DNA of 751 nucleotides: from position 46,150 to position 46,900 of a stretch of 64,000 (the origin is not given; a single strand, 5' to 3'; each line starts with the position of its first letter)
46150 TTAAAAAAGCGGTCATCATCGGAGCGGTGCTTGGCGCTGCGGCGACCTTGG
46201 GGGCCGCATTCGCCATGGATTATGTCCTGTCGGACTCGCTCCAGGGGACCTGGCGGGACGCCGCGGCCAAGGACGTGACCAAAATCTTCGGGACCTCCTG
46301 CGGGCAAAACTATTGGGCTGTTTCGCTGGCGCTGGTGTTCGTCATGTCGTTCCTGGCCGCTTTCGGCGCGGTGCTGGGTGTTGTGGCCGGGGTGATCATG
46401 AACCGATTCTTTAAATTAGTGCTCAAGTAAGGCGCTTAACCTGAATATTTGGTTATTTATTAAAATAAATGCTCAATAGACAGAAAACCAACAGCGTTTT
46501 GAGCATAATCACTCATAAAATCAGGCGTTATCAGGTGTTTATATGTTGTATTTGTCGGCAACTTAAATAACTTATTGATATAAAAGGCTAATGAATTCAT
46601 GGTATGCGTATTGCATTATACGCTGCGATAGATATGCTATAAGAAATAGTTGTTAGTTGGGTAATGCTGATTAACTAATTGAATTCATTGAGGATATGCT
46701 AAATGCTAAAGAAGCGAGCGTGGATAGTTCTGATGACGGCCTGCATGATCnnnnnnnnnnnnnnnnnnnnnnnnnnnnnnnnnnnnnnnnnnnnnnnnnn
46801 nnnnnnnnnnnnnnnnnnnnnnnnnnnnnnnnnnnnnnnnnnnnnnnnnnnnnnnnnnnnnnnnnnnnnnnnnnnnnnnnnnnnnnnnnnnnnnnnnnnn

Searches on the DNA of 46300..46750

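Call 78: search_rna_families(source=window, start=46300, end=46750, threshold=evalue, max_evalue=1)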
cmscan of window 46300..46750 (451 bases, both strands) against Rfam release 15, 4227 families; matches with E-value up to 1: 1.
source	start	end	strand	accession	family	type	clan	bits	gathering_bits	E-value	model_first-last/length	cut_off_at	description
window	46300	46373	+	RF00457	IRES_mnt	Cis-reg; IRES;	-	13.5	100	0.37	116-203/203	5'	Mnt IRES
